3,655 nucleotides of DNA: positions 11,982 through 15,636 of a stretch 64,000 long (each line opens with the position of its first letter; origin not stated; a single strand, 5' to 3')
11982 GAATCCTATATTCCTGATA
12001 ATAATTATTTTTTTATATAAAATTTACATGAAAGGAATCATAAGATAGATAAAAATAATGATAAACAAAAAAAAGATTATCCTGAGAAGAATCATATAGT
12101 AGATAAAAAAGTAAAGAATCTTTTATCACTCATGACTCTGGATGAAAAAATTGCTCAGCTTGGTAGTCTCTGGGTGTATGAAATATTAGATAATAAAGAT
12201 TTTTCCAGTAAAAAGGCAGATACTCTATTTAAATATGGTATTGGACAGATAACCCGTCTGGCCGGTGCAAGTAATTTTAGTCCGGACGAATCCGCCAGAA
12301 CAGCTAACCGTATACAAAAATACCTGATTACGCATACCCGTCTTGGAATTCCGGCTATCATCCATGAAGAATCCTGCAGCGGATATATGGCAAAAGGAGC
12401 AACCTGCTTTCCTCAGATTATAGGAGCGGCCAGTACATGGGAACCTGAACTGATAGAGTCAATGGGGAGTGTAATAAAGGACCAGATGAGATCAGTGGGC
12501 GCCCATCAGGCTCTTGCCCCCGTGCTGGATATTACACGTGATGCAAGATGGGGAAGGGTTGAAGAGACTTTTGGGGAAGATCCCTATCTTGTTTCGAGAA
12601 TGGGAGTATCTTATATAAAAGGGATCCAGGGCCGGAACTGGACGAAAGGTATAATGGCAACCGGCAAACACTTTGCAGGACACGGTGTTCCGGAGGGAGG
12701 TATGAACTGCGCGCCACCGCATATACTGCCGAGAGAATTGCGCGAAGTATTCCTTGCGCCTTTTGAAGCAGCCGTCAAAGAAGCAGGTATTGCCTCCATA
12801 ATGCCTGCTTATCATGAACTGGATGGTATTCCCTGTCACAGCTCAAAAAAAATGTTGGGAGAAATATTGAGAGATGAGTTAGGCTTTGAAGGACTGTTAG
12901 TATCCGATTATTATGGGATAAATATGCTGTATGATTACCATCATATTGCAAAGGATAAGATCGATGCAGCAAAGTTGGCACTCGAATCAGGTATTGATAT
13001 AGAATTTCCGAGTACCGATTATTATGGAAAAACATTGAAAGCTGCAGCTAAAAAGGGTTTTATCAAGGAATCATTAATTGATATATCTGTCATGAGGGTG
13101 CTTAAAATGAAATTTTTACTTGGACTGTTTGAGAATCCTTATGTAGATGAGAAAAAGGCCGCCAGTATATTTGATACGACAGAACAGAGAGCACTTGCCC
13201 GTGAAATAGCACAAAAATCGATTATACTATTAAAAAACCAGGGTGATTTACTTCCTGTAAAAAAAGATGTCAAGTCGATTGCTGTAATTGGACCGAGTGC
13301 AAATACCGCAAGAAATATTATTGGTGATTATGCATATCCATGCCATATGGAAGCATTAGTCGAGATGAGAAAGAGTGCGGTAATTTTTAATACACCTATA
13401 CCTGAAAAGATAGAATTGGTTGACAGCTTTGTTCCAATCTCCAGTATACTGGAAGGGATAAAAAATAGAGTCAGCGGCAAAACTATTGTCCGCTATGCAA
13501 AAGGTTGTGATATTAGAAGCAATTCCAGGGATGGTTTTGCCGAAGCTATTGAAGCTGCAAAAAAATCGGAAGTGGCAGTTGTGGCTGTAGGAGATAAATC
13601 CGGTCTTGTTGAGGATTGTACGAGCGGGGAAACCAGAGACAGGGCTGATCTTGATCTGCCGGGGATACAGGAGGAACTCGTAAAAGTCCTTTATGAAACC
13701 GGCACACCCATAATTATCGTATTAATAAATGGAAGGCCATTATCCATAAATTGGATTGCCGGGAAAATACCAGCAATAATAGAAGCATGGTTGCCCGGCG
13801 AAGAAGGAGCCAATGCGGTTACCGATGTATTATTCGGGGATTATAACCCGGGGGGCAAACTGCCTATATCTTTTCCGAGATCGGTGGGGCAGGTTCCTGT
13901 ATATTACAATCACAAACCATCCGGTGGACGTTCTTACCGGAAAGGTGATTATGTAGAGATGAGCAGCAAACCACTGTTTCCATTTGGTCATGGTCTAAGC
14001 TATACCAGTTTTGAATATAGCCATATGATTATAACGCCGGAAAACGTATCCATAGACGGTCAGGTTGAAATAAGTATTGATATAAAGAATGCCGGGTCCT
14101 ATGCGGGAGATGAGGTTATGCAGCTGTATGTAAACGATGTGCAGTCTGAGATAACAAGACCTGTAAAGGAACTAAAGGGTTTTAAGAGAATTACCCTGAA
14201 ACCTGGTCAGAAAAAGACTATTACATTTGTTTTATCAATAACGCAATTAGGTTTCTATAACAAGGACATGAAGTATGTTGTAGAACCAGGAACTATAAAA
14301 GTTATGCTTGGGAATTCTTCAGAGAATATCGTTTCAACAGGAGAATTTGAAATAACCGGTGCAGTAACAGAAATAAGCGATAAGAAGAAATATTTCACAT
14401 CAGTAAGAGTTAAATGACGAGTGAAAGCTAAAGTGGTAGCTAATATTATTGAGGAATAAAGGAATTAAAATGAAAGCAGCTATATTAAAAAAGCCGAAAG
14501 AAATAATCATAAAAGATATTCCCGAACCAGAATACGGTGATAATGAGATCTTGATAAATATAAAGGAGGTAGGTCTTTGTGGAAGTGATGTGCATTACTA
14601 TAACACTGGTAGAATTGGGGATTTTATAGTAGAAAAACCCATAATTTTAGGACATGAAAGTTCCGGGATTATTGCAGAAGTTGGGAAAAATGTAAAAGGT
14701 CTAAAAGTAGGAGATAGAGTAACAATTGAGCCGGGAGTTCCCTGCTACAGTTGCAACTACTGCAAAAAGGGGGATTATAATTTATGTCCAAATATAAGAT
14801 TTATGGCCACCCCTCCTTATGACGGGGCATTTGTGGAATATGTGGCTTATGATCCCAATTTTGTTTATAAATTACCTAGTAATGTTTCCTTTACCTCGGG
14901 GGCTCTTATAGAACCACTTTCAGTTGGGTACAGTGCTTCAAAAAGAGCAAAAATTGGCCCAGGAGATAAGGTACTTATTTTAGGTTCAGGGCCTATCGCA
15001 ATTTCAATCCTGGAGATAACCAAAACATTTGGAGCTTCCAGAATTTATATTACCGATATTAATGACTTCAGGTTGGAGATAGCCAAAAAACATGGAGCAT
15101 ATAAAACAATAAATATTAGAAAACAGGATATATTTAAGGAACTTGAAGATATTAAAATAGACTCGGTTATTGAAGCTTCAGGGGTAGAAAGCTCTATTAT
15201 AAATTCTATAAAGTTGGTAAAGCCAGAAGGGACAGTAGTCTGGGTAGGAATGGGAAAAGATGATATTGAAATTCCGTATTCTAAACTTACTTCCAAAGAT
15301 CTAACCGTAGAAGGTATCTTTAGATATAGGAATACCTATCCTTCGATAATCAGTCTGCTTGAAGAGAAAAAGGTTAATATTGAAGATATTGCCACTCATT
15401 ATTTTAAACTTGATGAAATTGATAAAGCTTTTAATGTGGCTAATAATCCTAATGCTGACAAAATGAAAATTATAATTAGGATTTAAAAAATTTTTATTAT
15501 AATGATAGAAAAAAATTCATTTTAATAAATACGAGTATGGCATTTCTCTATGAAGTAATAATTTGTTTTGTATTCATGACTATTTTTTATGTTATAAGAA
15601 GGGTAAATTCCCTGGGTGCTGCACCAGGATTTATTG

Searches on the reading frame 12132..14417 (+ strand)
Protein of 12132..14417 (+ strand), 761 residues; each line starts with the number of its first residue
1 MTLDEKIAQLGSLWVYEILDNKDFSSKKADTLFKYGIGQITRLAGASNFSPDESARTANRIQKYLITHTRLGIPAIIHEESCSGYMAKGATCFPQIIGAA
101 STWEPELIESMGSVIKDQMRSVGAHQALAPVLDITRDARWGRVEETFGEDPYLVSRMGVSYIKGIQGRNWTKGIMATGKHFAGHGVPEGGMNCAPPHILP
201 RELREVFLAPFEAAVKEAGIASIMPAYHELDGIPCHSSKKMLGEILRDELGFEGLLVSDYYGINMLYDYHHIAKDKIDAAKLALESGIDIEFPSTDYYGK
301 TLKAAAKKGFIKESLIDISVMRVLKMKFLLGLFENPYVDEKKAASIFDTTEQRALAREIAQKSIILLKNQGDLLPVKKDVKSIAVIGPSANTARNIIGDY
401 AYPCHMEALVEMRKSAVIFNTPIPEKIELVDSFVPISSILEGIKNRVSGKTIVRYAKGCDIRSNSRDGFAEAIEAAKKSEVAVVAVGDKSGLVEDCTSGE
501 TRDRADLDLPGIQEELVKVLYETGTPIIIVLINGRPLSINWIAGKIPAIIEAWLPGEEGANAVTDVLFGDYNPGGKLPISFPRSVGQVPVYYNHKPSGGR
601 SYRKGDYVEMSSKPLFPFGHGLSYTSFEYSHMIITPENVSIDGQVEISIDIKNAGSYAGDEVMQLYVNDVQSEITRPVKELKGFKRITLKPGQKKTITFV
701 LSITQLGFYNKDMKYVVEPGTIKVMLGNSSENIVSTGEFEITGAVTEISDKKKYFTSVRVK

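Call 8: search_protein_families(library=pfam, proteins=[window:12132-14417:+])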
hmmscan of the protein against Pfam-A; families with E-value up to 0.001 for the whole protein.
window:12132-14417:+ (761 aa): 3 families
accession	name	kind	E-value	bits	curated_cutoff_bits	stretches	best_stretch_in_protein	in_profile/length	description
PF00933.27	Glyco_hydro_3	-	2.1e-82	277.5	27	1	2-325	1-315/316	Glycosyl hydrolase family 3 N terminal domain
PF01915.27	Glyco_hydro_3_C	-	2.3e-56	191.4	31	1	364-624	1-200/200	Glycosyl hydrolase family 3 C-terminal domain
PF14310.12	Fn3-like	-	5.6e-25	87.7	25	1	661-730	1-71/71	Fibronectin type III-like domain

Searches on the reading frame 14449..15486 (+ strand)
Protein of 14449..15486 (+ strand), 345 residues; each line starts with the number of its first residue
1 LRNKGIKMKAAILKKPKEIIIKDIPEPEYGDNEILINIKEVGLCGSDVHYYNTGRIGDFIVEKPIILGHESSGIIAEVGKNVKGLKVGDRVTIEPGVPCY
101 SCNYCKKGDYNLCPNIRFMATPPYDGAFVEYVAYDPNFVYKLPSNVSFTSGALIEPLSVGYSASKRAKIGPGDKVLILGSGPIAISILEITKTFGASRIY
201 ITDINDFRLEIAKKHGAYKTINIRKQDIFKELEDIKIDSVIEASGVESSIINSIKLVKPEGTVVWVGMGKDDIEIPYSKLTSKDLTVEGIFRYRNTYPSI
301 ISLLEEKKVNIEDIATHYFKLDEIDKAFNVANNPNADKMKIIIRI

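Call 8: search_protein_families(library=pfam, proteins=[window:14449-15486:+])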
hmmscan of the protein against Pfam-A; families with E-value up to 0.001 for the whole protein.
window:14449-15486:+ (345 aa): 3 families
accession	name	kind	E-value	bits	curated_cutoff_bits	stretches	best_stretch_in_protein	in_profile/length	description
PF08240.17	ADH_N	-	1.1e-29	103.2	23.5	1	30-143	1-103/104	Alcohol dehydrogenase GroES-like domain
PF00107.32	ADH_zinc_N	-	1.4e-22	80.5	31.8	1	183-305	2-128/129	Zinc-binding dehydrogenase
PF16912.11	Glu_dehyd_C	-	5.1e-10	39.6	34.9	1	151-332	4-202/211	Glucose dehydrogenase C-terminus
